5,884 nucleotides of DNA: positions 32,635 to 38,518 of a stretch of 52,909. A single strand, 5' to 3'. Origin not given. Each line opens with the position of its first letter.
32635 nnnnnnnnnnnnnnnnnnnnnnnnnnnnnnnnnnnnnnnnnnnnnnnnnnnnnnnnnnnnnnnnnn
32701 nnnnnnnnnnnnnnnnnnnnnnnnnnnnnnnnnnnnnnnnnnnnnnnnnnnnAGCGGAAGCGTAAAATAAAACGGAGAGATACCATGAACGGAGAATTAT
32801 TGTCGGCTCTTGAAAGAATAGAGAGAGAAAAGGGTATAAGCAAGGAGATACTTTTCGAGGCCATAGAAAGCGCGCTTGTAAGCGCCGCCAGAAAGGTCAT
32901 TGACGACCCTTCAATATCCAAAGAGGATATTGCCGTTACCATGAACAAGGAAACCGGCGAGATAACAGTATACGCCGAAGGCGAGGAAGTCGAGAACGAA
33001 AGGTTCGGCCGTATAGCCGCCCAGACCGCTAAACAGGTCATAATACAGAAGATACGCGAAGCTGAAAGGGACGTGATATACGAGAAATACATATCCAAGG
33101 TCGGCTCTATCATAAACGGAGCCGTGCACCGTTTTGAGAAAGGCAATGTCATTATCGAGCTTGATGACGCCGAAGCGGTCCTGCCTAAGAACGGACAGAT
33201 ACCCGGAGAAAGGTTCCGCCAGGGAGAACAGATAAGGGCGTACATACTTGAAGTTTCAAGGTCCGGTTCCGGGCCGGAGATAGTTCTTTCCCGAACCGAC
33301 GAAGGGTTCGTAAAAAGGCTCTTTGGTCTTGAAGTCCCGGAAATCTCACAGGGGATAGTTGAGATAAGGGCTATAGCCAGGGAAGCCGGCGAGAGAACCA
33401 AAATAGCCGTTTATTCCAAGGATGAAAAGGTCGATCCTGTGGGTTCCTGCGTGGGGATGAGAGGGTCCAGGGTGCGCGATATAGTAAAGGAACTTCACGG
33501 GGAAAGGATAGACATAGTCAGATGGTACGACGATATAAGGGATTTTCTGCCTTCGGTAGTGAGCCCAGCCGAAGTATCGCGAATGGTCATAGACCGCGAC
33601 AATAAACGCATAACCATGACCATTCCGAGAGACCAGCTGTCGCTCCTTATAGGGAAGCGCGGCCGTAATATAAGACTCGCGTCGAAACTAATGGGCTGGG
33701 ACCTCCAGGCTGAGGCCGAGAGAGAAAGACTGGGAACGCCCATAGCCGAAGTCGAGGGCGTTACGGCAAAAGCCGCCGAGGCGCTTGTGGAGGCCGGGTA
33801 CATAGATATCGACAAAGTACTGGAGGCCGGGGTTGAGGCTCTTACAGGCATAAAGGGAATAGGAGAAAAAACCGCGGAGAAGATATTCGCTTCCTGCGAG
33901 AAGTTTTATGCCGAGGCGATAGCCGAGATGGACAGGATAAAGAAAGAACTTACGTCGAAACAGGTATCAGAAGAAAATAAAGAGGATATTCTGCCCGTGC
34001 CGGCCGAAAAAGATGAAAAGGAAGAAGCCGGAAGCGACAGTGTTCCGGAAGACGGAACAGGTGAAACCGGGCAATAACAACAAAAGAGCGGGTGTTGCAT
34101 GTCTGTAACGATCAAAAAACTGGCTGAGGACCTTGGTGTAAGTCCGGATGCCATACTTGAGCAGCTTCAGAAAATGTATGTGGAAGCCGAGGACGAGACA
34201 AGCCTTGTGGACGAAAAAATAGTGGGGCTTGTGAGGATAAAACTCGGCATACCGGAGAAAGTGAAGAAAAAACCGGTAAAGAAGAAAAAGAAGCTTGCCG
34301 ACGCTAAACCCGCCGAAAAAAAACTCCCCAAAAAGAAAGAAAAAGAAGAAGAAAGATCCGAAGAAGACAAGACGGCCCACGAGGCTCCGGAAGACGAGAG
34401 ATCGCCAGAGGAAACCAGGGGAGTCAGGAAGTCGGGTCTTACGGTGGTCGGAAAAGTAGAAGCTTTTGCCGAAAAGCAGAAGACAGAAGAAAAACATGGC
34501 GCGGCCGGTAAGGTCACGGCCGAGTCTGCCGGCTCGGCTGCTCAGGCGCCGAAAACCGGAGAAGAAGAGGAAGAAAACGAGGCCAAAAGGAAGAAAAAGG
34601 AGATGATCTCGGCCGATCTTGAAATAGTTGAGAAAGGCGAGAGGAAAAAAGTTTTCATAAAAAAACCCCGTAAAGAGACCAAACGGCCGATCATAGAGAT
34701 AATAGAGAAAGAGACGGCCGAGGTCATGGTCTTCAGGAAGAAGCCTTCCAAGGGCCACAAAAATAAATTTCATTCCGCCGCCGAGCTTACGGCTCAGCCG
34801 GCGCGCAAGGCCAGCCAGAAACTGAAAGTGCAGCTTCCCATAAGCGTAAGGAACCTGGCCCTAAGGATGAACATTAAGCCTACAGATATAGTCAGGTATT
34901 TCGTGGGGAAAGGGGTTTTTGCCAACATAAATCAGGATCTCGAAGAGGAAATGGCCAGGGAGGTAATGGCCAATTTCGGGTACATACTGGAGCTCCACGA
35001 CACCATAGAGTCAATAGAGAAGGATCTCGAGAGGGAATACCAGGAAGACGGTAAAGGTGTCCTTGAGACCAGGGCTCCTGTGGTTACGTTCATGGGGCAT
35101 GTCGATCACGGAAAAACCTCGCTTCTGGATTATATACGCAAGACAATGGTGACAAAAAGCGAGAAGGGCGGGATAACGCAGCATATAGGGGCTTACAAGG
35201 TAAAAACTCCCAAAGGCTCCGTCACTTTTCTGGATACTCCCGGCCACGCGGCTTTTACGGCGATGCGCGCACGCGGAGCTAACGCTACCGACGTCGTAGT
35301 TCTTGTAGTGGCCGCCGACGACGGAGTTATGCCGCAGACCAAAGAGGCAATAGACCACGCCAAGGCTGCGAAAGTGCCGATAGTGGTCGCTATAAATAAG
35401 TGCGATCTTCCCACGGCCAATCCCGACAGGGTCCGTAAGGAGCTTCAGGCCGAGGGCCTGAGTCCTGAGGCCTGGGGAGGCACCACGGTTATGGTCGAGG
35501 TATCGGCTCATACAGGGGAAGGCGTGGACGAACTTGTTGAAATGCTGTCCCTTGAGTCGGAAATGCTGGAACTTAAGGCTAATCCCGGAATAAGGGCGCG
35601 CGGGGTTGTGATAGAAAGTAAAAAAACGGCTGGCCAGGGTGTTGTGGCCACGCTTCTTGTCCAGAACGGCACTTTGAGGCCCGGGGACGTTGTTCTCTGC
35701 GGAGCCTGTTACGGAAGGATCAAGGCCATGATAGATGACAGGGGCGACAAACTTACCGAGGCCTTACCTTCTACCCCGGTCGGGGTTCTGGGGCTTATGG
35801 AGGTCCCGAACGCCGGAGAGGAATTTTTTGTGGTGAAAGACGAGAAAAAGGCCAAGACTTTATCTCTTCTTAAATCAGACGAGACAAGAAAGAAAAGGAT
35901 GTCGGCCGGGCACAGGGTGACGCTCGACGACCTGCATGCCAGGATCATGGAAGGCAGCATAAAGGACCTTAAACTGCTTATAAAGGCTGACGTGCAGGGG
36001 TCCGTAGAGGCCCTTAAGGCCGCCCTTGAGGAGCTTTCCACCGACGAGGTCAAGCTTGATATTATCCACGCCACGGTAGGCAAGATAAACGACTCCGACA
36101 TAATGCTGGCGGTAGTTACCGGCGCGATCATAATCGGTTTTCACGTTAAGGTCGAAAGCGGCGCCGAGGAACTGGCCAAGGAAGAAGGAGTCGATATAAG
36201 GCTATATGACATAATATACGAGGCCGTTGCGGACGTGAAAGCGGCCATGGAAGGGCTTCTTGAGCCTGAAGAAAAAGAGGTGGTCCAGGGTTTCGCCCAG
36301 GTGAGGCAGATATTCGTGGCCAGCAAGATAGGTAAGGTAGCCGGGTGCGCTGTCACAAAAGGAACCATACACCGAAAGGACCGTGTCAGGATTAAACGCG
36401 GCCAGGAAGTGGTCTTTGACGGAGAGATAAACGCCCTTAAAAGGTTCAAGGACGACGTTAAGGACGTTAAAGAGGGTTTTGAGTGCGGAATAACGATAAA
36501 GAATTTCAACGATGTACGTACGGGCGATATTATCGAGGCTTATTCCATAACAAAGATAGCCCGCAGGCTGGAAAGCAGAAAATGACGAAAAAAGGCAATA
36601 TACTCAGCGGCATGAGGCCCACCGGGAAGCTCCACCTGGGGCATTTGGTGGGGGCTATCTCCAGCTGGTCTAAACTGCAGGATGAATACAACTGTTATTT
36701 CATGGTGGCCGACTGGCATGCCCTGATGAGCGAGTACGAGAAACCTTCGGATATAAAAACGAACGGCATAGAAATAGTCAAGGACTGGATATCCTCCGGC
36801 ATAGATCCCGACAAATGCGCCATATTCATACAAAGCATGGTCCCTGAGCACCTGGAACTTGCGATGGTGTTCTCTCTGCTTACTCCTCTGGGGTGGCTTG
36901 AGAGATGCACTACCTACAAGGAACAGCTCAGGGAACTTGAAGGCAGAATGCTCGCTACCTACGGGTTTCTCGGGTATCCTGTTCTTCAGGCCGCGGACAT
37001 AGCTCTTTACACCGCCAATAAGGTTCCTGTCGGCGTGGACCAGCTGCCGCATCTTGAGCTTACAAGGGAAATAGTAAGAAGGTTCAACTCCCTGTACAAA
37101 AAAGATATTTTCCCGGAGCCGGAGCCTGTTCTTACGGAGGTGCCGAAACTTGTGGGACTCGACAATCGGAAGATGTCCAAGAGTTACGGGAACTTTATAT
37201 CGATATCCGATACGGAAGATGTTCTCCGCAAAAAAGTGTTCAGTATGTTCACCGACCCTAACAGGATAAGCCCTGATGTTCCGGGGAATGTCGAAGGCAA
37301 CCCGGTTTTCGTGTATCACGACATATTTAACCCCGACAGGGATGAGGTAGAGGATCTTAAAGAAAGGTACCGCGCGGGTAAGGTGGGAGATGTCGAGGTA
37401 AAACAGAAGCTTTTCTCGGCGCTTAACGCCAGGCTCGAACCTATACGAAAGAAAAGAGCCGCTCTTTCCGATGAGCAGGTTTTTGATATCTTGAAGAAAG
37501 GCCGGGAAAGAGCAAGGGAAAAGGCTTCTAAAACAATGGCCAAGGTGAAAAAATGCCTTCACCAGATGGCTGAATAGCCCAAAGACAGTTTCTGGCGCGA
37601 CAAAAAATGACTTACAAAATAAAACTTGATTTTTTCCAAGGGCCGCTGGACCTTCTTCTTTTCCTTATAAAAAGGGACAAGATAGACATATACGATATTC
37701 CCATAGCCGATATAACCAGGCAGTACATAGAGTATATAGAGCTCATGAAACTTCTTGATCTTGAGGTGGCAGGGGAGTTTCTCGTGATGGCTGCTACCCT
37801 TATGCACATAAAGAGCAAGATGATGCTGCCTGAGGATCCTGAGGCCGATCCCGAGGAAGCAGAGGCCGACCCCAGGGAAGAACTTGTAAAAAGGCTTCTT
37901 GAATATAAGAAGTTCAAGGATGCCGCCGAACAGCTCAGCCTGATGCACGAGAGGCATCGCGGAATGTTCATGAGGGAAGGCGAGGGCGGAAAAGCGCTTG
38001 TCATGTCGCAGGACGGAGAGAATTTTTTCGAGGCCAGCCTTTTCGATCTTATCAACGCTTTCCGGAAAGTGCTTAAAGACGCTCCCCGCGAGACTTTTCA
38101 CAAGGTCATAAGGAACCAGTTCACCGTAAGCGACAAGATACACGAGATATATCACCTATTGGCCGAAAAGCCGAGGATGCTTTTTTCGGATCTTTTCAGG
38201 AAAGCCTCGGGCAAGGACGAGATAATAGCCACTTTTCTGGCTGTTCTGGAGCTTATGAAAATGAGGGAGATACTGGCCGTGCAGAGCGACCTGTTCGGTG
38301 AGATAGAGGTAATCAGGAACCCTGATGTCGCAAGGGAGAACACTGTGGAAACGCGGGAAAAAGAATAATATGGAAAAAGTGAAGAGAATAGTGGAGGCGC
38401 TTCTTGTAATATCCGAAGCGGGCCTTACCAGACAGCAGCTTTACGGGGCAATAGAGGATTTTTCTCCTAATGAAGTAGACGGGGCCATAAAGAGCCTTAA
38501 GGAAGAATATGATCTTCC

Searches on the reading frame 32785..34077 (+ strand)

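Call 9: search_protein_families(library=pfam, proteins=[window:32785-34077:+], max_evalue=0.001)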
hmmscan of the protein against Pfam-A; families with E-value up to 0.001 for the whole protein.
window:32785-34077:+ (430 aa): 10 families
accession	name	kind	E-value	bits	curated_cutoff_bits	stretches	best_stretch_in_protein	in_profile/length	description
PF13184.12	KH_5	-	3.2e-26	91.7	27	1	201-266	1-66/69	NusA-like KH domain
PF08529.16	NusA_N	-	5.8e-22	78.6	23.8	2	4-70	1-63/119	NusA N-terminal domain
PF14520.12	HHH_5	-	1.2e-10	42.1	27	1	322-368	6-52/57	Helix-hairpin-helix domain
PF07650.23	KH_2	-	2.9e-06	27.4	22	1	251-303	2-54/78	KH domain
PF00633.29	HHH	-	1.9e-05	24.7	24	1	343-369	3-29/30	Helix-hairpin-helix motif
PF00013.35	KH_1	-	4.8e-05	23.5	21.5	0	276-298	2-24/66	KH domain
PF00575.29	S1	-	8.8e-05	23.3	22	1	105-162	3-67/74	S1 RNA binding domain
PF13083.13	KH_KhpA-B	-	0.00014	22.2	32.1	0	250-296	3-51/73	KhpA/KhpB, KH domain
PF12826.13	HHH_2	-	0.00021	21.8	27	1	326-367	11-51/64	Helix-hairpin-helix motif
PF01367.25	5_3_exonuc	-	0.00052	20.9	40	0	352-397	19-63/97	5'-3' exonuclease, C-terminal SAM fold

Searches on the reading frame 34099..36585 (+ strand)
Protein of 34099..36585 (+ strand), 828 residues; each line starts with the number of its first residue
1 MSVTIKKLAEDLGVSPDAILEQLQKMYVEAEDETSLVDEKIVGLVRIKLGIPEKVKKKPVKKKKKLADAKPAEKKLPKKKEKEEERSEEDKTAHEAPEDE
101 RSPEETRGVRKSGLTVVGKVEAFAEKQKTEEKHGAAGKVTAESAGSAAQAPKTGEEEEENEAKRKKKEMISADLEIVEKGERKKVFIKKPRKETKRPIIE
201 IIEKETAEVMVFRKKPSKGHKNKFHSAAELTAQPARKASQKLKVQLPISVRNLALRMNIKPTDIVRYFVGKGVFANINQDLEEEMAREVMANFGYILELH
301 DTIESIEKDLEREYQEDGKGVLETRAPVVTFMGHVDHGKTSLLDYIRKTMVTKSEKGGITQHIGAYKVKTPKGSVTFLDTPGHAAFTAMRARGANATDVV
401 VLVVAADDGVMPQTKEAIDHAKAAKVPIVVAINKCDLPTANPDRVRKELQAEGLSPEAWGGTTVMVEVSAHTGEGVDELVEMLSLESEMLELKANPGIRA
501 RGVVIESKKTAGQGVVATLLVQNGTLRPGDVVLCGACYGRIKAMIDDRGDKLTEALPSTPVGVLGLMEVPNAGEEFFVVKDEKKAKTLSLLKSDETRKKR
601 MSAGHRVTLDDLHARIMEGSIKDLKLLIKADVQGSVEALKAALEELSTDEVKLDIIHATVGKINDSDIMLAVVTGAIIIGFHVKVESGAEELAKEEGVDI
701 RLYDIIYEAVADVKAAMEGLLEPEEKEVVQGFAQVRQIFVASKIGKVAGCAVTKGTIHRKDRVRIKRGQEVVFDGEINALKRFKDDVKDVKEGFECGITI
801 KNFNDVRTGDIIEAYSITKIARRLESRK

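Call 9: search_protein_families(library=pfam, proteins=[window:34099-36585:+], max_evalue=0.001)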
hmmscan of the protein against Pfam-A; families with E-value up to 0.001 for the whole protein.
window:34099-36585:+ (828 aa): 9 families
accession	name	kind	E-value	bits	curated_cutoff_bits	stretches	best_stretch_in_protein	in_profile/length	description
PF11987.13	IF-2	-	1.2e-39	135.2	27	1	599-714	2-117/117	Translation-initiation factor 2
PF00009.33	GTP_EFTU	-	1.5e-37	129.4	26.5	1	328-483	5-182/188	Elongation factor Tu GTP binding domain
PF22042.2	EF-G_D2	-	2.2e-26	92.2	27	1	500-578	2-83/84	Elongation factor G domain 2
PF04760.21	IF2_N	-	3.1e-16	59.3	25.3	2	247-294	3-51/53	Translation initiation factor IF-2, N-terminal region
PF01926.29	MMR_HSR1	-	7.2e-11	42.6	21.9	1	329-434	2-113/113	50S ribosome-binding GTPase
PF03144.31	GTP_EFTU_D2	-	3.5e-09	37.4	30.3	1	745-812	1-72/73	Elongation factor Tu domain 2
PF00071.28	Ras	-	7.9e-07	29.2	21.6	1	331-483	4-156/162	Ras family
PF00025.27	Arf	-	2.4e-06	27.6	22.3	1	331-484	19-171/174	ADP-ribosylation factor family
PF03193.22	RsgA_GTPase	-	0.00013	22.2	30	0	394-485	21-106/174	RsgA GTPase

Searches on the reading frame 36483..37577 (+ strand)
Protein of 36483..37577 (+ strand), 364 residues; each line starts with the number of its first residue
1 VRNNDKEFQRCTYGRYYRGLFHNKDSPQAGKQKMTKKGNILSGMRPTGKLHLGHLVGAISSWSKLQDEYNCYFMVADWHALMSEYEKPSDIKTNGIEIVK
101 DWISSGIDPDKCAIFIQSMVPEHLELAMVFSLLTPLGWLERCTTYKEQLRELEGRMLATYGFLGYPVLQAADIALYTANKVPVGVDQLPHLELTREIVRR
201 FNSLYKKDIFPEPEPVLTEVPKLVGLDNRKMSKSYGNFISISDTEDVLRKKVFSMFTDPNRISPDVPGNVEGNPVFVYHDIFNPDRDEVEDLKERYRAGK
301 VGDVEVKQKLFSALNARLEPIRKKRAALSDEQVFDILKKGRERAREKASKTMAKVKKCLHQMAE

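Call 9: search_protein_families(library=pfam, proteins=[window:36483-37577:+], max_evalue=0.001)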
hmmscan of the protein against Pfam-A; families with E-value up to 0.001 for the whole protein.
window:36483-37577:+ (364 aa): 1 family
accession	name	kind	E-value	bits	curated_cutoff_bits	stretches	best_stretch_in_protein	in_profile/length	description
PF00579.31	tRNA-synt_1b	-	8.9e-66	222.6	21.1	1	36-318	4-291/292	tRNA synthetases class I (W and Y)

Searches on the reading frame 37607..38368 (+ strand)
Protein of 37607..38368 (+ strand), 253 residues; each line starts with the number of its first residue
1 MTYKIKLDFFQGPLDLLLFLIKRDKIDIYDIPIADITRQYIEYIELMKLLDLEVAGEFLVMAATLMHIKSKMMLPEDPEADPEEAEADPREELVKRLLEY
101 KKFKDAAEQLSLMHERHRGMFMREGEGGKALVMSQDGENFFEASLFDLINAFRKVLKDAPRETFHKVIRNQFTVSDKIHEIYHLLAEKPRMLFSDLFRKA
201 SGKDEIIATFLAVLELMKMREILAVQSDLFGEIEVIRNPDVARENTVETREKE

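Call 9: search_protein_families(library=pfam, proteins=[window:37607-38368:+], max_evalue=0.001)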
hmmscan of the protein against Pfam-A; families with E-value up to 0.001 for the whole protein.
window:37607-38368:+ (253 aa): 1 family
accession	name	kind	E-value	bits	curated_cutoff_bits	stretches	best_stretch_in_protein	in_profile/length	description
PF02616.19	SMC_ScpA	-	3.9e-40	138.7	24.6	1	20-235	1-229/232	Segregation and condensation protein ScpA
